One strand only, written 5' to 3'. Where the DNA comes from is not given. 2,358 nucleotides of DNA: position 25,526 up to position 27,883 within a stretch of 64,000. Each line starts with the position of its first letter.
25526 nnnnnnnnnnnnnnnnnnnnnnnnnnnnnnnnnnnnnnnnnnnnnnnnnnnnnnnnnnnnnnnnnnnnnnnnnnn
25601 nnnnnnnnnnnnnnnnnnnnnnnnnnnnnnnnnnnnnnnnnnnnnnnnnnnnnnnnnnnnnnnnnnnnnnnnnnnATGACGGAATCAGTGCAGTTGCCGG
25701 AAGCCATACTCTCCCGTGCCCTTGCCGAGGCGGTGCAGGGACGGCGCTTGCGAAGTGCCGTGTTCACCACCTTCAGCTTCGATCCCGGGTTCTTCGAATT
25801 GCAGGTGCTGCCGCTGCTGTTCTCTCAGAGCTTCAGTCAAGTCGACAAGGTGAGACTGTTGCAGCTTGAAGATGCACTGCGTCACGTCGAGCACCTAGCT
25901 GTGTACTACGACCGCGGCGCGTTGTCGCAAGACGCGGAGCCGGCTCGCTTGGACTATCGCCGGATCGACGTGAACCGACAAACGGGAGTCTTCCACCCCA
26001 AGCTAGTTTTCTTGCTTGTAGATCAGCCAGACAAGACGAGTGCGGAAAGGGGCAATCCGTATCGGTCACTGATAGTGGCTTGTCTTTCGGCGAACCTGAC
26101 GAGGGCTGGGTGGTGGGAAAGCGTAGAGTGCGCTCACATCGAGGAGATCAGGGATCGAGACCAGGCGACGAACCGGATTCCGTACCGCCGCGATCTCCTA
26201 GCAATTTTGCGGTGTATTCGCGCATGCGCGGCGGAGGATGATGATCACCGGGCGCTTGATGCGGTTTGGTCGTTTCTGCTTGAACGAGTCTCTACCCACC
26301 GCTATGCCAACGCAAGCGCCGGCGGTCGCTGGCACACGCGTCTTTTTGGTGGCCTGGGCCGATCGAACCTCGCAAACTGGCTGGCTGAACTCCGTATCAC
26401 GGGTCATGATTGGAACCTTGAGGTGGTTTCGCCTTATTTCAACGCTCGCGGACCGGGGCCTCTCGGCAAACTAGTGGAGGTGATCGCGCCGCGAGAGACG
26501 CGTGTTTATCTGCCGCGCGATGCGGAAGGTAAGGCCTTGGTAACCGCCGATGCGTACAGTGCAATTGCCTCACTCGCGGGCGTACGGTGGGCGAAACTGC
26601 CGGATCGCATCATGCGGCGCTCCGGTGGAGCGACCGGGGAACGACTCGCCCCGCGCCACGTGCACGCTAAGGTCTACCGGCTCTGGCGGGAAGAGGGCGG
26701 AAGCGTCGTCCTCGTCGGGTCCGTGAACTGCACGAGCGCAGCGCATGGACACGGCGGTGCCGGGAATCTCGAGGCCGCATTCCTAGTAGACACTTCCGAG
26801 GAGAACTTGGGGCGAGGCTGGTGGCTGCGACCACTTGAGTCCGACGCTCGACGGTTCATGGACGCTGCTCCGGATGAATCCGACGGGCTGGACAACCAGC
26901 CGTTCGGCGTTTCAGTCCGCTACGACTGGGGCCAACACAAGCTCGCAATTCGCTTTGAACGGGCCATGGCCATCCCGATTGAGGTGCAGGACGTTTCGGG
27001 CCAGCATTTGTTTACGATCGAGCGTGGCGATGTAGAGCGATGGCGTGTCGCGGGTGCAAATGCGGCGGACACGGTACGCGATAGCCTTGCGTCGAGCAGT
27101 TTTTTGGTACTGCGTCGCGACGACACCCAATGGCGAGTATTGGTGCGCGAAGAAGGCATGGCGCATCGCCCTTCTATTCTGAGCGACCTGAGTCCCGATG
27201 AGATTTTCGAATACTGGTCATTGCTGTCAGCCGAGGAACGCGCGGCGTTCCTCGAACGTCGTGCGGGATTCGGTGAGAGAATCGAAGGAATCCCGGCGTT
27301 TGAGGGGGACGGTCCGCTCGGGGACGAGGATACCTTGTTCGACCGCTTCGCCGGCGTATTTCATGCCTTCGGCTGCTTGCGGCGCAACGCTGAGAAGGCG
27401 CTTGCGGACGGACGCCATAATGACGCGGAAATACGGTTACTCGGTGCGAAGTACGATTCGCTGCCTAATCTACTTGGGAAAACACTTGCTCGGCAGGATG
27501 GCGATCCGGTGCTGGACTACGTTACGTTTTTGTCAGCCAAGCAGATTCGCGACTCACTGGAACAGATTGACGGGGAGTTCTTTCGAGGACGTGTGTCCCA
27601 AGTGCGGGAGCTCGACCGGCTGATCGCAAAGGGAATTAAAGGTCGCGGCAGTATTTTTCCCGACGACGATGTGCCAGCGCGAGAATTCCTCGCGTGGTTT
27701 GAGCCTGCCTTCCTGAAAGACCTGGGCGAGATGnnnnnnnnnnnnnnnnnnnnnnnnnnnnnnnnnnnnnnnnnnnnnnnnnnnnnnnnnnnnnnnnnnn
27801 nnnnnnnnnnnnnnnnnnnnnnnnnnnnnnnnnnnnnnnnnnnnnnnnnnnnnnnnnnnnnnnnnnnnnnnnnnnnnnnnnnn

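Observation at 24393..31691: Candidate new immunity-type system: four translationally coupled genes (orphan / two-HKD PLD nuclease / SNF2-like helicase / small protein) in a tRNA-Lys island, with no methyltransferase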

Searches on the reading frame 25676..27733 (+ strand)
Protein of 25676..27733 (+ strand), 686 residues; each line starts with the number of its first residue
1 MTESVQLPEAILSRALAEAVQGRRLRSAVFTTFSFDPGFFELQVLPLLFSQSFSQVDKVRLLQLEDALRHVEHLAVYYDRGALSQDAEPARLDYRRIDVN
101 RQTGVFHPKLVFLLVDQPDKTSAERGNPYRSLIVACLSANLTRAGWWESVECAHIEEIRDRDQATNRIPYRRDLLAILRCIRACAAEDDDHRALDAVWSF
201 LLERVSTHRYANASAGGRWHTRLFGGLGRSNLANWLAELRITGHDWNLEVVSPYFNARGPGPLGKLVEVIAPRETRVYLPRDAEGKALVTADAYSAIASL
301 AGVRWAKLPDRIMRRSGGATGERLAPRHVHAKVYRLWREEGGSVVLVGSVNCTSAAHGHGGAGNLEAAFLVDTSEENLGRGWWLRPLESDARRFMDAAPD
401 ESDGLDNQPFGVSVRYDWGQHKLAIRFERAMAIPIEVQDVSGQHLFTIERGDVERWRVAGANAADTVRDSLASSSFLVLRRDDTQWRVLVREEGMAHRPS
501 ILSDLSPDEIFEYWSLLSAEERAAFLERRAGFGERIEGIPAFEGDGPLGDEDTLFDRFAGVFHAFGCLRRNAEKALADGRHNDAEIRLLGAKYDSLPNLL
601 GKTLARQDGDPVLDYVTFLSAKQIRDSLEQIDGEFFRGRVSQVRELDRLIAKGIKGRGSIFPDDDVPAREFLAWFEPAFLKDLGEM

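Call 4: search_protein_families(library=padloc, proteins=[window:25676-27733:+], max_evalue=0.01)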
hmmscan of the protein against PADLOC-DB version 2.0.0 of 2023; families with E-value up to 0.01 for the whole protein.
window:25676-27733:+ (686 aa): 2 families
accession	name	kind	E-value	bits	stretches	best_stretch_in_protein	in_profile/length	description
PDLC03829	ZacB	-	7e-23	79.3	1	20-371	17-334/586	-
PDLC04553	PDC-M27B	-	1.8e-16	57.9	1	23-499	15-462/635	-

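Call 5: search_protein_families(library=pfam, proteins=[window:25676-27733:+], max_evalue=0.01)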
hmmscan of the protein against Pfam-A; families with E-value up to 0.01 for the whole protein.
window:25676-27733:+ (686 aa): 0 families

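Call 6: search_protein_families(library=ncbifam, proteins=[window:25676-27733:+], max_evalue=0.01)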
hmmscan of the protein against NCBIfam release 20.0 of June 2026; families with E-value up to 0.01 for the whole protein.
window:25676-27733:+ (686 aa): 0 families

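Call 15: search_protein_families(library=pfam, proteins=[window:25676-27733:+], max_evalue=10)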
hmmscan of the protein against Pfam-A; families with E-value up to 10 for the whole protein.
window:25676-27733:+ (686 aa): 2 families
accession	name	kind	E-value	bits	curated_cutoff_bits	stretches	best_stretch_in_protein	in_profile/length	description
PF13091.12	PLDc_2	-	0.03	14.6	27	1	326-375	78-119/132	PLD-like domain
PF22632.2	BphC_D1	-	0.11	12.8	27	1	447-491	5-49/51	Dihydroxybiphenyl dioxygenase BphC D1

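Call 42: search_dna_similar(query=window:25676-27733:+, collection=plasmids, mode=protein, max_evalue=0.001, max_rows=30)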
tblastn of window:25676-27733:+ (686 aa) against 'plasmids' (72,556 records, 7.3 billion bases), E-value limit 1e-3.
No match.

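Call 50: search_solved_structures(query=window:25676-27733:+, max_evalue=1)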
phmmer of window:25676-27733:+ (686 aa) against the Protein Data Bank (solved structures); distinct sequences matched with E-value up to 1: 0.

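Call 90: search_protein_families(library=phrogs, proteins=[window:25676-27733:+], max_evalue=0.001)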
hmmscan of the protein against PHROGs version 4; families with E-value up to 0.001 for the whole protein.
window:25676-27733:+ (686 aa): 0 families

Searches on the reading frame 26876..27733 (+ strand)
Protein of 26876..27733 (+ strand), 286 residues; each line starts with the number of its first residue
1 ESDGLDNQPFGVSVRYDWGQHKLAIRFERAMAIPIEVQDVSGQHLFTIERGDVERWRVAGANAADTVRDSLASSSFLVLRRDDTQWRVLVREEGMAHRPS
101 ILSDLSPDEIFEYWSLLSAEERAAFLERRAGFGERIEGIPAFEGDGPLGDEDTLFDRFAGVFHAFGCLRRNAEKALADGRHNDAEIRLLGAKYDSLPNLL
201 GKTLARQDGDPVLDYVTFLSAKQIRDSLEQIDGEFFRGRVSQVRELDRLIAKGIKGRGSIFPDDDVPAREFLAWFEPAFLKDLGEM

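Call 65: search_protein_families(library=pfam, proteins=[window:26876-27733:+], max_evalue=10)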
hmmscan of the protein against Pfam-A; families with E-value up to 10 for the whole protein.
window:26876-27733:+ (286 aa): 1 family
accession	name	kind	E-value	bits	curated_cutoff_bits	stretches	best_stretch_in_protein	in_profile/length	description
PF22632.2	BphC_D1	-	0.034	14.4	27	1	47-91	5-49/51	Dihydroxybiphenyl dioxygenase BphC D1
